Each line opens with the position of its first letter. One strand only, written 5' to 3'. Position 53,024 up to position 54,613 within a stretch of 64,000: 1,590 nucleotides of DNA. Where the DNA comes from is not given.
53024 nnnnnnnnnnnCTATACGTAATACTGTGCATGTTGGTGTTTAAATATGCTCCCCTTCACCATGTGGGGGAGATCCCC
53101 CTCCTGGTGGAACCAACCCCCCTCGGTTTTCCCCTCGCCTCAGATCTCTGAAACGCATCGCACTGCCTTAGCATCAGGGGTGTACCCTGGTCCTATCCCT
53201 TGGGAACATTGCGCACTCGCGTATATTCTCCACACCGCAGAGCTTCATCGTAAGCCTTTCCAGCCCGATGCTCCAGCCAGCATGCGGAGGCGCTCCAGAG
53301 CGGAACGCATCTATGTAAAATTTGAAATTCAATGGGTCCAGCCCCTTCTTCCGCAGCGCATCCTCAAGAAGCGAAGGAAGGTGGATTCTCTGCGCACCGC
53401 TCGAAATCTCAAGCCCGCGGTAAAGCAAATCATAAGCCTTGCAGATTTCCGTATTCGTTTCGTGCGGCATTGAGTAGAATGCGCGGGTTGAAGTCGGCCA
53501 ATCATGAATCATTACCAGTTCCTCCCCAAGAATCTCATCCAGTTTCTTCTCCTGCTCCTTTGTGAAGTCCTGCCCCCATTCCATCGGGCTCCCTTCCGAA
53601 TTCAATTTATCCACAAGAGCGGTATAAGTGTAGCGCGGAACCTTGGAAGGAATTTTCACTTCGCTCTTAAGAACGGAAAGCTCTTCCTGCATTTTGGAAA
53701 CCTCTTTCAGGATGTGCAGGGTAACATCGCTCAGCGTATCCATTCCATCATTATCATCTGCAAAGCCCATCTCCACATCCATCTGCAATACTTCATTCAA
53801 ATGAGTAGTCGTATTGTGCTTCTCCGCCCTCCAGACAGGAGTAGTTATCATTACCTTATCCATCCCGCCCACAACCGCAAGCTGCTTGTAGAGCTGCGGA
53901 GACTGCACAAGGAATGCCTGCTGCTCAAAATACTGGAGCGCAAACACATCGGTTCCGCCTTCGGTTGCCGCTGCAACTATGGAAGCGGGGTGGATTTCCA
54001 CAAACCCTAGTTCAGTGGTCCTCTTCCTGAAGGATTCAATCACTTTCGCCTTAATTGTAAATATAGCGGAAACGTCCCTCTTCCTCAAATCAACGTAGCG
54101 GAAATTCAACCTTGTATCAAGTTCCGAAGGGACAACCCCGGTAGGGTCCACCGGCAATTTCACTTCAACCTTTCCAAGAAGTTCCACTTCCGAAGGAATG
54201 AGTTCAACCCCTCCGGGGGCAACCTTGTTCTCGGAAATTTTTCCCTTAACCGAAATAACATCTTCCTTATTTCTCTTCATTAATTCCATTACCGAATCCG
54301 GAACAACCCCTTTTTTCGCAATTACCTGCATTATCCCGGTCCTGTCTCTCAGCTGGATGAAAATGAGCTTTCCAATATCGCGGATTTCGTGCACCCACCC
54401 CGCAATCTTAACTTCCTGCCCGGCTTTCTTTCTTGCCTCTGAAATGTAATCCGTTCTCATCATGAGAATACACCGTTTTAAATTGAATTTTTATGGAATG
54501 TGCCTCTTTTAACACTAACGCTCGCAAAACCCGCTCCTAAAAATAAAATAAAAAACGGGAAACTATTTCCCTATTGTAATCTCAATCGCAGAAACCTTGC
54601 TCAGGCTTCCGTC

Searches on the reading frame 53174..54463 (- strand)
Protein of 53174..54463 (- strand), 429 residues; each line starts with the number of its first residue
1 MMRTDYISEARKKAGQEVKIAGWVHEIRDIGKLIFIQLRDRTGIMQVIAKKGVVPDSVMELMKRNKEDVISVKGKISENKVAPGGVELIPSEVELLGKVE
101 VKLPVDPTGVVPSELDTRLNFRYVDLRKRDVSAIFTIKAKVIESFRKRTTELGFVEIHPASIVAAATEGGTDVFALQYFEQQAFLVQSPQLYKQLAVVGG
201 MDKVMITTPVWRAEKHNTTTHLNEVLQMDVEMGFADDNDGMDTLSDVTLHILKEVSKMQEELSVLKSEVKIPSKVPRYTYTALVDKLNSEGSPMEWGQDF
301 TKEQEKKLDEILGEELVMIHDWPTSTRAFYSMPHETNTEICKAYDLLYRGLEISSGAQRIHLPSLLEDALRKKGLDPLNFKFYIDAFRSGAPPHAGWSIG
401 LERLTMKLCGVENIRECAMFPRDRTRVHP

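Call 81: search_protein_families(library=pfam, proteins=[window:53174-54463:-], max_evalue=0.00001)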
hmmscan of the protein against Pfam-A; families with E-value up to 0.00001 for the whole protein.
window:53174-54463:- (429 aa): 2 families
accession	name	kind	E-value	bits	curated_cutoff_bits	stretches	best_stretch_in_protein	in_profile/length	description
PF00152.25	tRNA-synt_2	-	4.6e-74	249.7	25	1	116-423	3-307/308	tRNA synthetases class II (D, K and N)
PF01336.31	tRNA_anti-codon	-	4.2e-15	55.9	27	1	18-96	1-75/75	OB-fold nucleic acid binding domain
